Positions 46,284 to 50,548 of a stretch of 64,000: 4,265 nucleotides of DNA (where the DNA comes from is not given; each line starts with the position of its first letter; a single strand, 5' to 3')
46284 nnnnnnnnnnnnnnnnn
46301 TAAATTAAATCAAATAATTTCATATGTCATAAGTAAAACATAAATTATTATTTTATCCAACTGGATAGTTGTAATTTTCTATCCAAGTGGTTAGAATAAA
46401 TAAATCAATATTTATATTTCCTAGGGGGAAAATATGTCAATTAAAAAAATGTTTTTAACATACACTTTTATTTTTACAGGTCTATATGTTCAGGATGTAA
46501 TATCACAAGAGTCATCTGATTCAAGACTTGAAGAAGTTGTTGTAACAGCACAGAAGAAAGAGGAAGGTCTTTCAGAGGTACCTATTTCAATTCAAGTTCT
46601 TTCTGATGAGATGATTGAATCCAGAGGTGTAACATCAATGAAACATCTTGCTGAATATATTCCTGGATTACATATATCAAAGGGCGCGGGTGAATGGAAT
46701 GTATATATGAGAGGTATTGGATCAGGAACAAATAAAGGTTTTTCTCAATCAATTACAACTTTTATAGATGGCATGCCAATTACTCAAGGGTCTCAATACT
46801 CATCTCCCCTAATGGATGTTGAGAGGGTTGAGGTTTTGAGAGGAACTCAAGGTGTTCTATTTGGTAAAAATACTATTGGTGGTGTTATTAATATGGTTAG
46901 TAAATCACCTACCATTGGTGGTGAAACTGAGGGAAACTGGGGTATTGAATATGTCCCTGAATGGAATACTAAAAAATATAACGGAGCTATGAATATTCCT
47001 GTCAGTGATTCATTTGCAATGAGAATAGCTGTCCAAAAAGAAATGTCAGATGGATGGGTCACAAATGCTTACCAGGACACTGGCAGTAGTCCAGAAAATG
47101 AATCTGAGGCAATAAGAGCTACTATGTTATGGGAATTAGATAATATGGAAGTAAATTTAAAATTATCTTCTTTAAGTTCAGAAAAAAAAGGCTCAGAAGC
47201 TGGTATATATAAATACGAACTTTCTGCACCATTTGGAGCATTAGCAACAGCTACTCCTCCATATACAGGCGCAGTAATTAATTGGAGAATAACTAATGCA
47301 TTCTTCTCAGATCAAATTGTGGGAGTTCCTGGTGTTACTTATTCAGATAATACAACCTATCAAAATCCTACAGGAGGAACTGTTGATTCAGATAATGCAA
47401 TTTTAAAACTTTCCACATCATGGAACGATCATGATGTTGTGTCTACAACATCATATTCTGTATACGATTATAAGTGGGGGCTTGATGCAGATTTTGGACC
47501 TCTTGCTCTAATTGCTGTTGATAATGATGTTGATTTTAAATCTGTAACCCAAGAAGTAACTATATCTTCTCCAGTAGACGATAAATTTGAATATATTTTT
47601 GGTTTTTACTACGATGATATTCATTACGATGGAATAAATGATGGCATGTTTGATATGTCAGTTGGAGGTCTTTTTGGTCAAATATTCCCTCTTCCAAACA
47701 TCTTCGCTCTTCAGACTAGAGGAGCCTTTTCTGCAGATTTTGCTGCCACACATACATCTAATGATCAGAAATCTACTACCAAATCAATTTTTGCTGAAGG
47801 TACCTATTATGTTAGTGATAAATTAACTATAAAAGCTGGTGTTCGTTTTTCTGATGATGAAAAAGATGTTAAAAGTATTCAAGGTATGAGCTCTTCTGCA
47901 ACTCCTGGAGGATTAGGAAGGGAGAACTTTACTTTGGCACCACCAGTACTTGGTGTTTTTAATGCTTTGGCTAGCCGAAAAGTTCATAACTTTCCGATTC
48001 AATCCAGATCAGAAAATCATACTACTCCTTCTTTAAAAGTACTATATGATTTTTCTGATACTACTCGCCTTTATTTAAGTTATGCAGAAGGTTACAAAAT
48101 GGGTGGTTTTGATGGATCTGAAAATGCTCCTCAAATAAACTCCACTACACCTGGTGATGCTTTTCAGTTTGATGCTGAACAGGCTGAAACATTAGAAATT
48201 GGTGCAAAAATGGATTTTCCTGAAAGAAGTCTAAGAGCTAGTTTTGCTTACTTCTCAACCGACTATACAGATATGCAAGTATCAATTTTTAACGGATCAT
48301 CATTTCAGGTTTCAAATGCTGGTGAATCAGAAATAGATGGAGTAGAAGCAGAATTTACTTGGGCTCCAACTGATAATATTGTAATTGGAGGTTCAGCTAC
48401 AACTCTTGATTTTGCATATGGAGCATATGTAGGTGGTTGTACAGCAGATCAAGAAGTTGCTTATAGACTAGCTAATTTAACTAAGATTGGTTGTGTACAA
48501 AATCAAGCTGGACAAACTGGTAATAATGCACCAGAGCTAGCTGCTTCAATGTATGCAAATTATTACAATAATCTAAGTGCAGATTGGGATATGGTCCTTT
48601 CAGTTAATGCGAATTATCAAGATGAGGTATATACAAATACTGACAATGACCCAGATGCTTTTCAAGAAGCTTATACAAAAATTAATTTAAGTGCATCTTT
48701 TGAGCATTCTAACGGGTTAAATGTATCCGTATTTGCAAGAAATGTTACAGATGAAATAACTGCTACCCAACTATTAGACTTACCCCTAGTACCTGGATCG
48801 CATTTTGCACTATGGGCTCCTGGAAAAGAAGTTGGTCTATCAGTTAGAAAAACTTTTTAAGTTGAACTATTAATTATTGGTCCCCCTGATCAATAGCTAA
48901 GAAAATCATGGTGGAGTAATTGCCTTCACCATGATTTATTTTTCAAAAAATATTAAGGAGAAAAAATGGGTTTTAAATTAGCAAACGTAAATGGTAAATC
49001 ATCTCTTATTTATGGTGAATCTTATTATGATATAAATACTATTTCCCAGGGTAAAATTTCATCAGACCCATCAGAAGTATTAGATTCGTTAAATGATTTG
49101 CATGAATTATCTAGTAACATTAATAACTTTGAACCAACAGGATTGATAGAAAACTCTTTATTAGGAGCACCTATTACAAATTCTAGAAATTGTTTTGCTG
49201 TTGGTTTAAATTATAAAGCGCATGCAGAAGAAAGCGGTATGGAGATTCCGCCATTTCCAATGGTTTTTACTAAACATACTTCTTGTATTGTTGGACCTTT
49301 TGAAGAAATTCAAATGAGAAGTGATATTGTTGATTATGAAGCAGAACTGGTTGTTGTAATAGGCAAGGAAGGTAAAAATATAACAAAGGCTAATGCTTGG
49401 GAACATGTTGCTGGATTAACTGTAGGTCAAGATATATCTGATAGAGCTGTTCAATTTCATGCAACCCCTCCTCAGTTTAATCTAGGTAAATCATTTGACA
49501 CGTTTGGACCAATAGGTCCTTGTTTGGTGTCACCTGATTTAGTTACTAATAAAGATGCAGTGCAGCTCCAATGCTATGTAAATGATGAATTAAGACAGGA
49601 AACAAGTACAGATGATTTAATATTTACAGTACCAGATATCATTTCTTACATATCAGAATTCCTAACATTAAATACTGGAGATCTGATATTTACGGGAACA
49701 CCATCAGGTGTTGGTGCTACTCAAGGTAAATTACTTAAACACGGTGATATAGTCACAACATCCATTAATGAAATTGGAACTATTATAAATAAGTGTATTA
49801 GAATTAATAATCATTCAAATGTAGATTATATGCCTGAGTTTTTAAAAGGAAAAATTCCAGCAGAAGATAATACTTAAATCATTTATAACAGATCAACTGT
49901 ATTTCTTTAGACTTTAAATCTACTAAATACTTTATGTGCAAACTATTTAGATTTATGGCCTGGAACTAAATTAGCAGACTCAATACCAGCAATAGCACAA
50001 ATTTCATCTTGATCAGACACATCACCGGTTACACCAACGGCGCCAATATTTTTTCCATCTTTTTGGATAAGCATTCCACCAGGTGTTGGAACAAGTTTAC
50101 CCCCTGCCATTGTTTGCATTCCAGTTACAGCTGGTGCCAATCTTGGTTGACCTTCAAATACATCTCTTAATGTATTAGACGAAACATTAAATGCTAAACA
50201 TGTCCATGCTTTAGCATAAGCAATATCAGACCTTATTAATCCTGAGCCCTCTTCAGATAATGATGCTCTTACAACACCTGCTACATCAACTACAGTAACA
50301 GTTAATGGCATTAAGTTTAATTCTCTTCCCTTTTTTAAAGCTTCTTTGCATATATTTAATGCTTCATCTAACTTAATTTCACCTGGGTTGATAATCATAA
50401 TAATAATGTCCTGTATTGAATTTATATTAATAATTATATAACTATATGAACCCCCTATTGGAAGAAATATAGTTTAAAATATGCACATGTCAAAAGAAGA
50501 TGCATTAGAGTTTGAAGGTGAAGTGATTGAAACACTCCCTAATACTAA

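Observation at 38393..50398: Receptor-linked catabolic island that could degrade a sulfated aromatic compound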

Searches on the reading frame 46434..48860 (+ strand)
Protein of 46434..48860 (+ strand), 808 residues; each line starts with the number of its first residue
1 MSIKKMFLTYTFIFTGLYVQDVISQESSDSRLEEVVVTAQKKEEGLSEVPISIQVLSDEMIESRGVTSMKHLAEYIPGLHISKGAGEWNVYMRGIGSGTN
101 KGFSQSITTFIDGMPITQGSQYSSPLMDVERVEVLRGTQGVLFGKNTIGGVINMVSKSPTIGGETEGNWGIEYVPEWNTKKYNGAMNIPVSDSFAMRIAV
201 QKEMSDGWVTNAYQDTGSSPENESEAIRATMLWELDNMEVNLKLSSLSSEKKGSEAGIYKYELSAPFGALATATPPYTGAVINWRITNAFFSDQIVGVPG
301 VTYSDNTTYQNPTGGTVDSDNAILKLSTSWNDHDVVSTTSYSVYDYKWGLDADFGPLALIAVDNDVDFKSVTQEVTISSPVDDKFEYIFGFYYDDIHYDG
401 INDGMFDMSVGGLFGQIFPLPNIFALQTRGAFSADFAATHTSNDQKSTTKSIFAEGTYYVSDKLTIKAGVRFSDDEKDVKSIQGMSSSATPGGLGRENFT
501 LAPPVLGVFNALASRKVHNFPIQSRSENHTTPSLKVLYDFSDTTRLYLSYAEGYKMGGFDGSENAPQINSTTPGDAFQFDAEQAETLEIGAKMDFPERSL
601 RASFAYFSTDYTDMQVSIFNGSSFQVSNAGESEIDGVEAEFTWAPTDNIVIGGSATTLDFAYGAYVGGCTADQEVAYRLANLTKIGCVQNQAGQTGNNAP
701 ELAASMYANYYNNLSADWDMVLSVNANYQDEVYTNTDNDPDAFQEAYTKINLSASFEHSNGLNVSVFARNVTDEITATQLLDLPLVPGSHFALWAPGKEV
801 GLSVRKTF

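Call 3: search_protein_families(library=pfam, proteins=[window:46434-48860:+])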
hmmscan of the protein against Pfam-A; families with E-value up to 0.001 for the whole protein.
window:46434-48860:+ (808 aa): 2 families
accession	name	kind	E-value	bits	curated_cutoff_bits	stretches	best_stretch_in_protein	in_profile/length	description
PF00593.30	TonB_dep_Rec_b-barrel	-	1.2e-40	141.2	27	1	292-771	38-436/436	TonB dependent receptor-like, beta-barrel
PF07715.20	Plug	-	4.6e-20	72.5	23.9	1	47-151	3-107/107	TonB-dependent Receptor Plug Domain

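Call 4: search_protein_families(library=ncbifam, proteins=[window:46434-48860:+])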
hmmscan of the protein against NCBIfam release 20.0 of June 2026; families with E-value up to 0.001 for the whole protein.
window:46434-48860:+ (808 aa): 25 families
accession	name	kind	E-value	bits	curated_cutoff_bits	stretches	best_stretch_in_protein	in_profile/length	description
TIGR01783.1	TonB-siderophor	subfamily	1e-45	156.6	223.5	2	48-216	1-166/649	TonB-dependent siderophore receptor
TIGR01785.1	TonB-hemin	subfamily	5.9e-31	107.6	316.85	2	441-775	357-653/677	TonB-dependent heme/hemoglobin receptor family protein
NF053590.1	TonB_dep_TOL0244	equivalog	5e-22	78.3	645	2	31-159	9-142/604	TOL_0244 family TonB-dependent receptor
TIGR01786.1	TonB-hemlactrns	subfamily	3.1e-20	72.1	323.75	2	443-774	386-684/719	TonB-dependent hemoglobin/transferrin/lactoferrin family receptor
NF007465.0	PRK10044.1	equivalog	2.2e-18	65.8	803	1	37-161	67-191/726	ferrichrome porin FhuA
NF010010.0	PRK13483.1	equivalog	2.6e-17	62.1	927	1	6-157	7-163/660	ligand-gated channel protein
NF007349.0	PRK09840.1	equivalog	3.4e-17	61.7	686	2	23-205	45-220/760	catecholate siderophore receptor Fiu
TIGR01779.1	TonB-B12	equivalog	3.7e-16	58.8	599.7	1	21-222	18-214/614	TonB-dependent vitamin B12 receptor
NF007926.1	PRK10641.1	equivalog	7.8e-15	54.4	836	1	24-240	20-232/617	TonB-dependent vitamin B12 receptor BtuB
NF010038.0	PRK13513.1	equivalog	4e-13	48.8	942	1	22-157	24-165/659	ligand-gated channel protein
NF049947.1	TonB_dep_PCPU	exception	1.7e-12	46.3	800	1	126-218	134-226/685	TonB-dependent receptor, PCPU motif-type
NF050067.1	TonBEntbctnRecCfrA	equivalog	3.2e-12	45.6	1200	1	17-158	13-159/698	TonB-dependent ferric enterobactin receptor CfrA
NF041535.1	TonB_rec_PqqU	equivalog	2.7e-11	42.5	1200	1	36-158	1-131/676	TonB-dependent receptor PqqU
NF047944.1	FoxamRcptFoxA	equivalog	5.9e-11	41.4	1300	1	13-237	13-234/697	ferrioxamine B receptor FoxA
NF049944.1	TonB_dep_PUIUD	equivalog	2.9e-10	39.1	850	1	8-218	12-232/686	TonB-dependent receptor, PUIUD motif-type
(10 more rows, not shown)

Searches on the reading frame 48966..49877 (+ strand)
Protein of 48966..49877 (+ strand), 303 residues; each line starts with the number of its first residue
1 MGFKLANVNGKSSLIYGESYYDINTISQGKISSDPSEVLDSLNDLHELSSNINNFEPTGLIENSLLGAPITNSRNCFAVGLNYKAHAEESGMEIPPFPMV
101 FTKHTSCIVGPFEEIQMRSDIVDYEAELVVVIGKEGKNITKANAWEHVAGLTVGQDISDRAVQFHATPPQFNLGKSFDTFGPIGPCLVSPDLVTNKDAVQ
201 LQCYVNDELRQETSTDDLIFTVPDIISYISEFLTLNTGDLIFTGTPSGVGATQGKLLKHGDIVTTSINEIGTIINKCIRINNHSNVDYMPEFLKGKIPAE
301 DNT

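Call 3: search_protein_families(library=pfam, proteins=[window:48966-49877:+])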
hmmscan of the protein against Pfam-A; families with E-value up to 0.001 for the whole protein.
window:48966-49877:+ (303 aa): 1 family
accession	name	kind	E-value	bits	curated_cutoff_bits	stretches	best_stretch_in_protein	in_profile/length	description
PF01557.24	FAA_hydrolase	-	2.7e-63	213.9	23.9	1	76-276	2-212/214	Fumarylacetoacetate (FAA) hydrolase C-terminal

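Call 4: search_protein_families(library=ncbifam, proteins=[window:48966-49877:+])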
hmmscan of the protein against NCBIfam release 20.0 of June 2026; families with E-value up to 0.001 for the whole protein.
window:48966-49877:+ (303 aa): 6 families
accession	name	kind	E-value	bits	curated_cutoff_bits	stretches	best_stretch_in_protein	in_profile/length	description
NF053535.1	DhyDRhmHlse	equivalog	3e-54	184.2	500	1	62-278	59-279/284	2,4-didehydro-3-deoxy-L-rhamnonate hydrolase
TIGR02303.1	HpaG-C-term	equivalog_domain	7.9e-46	156.5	276.4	1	68-277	38-242/245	4-hydroxyphenylacetate degradation bifunctional isomerase/decarboxylase, C-terminal subunit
NF011750.0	PRK15203.1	equivalog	1e-40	139.9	811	1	71-278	220-423/429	4-hydroxyphenylacetate degradation bifunctional isomerase/decarboxylase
NF009399.0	PRK12764.1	equivalog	2.1e-29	102.9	444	1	71-268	19-210/501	fumarylacetoacetate hydrolase family protein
NF007967.0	PRK10691.1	equivalog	9.1e-29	100.4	201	1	76-268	19-210/219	fumarylacetoacetate hydrolase family protein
TIGR02305.1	HpaG-N-term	equivalog_domain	2.1e-23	82.9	228.65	1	94-276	29-204/205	4-hydroxyphenylacetate degradation bifunctional isomerase/decarboxylase, N-terminal subunit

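Call 12: search_solved_structures(query=window:48966-49877:+, max_evalue=0.001, show_alignments=1)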
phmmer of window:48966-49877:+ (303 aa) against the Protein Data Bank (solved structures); distinct sequences matched with E-value up to 0.001: 24.
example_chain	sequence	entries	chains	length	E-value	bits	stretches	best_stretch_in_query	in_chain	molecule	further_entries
6v77_A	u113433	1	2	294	1e-58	202.1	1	4-279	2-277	Putative HpcE protein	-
1gtt_A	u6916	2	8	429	1.3e-48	169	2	75-278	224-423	4-HYDROXYPHENYLACETATE DEGRADATION BIFUNCTIONAL ISOMERASE/DECARBOXYLASE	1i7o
8sky_A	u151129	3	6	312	1.4e-45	159.1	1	66-282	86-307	Fumarylacetoacetate hydrolase family protein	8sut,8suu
8gsr_A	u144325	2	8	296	3.1e-39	138.2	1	65-273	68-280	L-2,4-diketo-3-deoxyrhamnonate hydrolase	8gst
6iym_A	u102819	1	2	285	6.8e-37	130.5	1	61-281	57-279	5-oxopent-3-ene-1,2,5-tricarboxylate decarboxylase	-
6j57_A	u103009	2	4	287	1.5e-36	129.4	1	46-279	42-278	Predicted 2-keto-4-pentenoate hydratase/2-oxohepta-3-ene-1,7-dioic acid hydratase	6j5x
4pfz_A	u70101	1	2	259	6.2e-35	124.1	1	66-279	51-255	5-carboxymethyl-2-hydroxymuconate delta-isomerase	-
3rr6_A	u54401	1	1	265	3.8e-33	118.2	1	66-279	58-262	Putative uncharacterized protein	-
3r6o_A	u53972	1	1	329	9.4e-31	110.4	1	53-271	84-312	2-hydroxyhepta-2,4-diene-1, 7-dioateisomerase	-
3qdf_A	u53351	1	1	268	1.3e-30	109.9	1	66-279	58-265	2-hydroxyhepta-2,4-diene-1,7-dioate isomerase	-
4maq_A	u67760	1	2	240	7.5e-30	107.4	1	74-272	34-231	Putative fumarylpyruvate hydrolase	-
1wzo_A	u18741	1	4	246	3.4e-29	105.3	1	76-275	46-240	HpcE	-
6j5y_A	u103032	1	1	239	2.9e-28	102.2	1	73-254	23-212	FAA hydrolase family protein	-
6sbi_A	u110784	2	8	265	3.8e-26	95.2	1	74-252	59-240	Acylpyruvase FAHD1, mitochondrial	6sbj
2dfu_A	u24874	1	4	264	1e-25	93.8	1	69-274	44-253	probable 2-hydroxyhepta-2,4-diene-1,7-dioate isomerase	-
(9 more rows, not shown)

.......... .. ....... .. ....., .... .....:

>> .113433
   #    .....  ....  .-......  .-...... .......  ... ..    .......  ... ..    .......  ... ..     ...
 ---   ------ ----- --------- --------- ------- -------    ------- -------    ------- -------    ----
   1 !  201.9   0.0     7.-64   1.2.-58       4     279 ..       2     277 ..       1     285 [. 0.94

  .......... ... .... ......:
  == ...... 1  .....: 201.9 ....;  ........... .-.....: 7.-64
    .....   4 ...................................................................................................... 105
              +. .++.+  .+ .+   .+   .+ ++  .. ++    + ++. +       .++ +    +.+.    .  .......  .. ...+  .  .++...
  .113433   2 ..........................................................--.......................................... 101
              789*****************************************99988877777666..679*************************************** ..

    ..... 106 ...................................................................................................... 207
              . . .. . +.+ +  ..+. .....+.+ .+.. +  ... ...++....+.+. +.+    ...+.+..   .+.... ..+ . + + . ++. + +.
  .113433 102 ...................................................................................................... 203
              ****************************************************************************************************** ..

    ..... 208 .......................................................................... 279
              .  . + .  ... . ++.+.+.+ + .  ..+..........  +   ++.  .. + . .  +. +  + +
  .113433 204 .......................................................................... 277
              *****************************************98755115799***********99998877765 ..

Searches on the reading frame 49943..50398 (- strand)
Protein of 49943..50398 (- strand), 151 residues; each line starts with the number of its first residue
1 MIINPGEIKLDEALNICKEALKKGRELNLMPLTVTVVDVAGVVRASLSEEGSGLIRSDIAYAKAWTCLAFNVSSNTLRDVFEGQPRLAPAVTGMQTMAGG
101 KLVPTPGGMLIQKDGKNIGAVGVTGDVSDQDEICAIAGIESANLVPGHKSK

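Call 3: search_protein_families(library=pfam, proteins=[window:49943-50398:-])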
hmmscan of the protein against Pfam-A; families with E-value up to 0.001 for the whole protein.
window:49943-50398:- (151 aa): 1 family
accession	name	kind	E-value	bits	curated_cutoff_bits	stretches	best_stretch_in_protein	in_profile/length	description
PF03928.20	HbpS-like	-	2e-26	93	25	1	9-140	2-128/128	Haem degrading protein HbpS-like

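Call 4: search_protein_families(library=ncbifam, proteins=[window:49943-50398:-])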
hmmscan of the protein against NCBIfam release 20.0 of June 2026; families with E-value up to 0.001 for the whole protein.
window:49943-50398:- (151 aa): 0 families
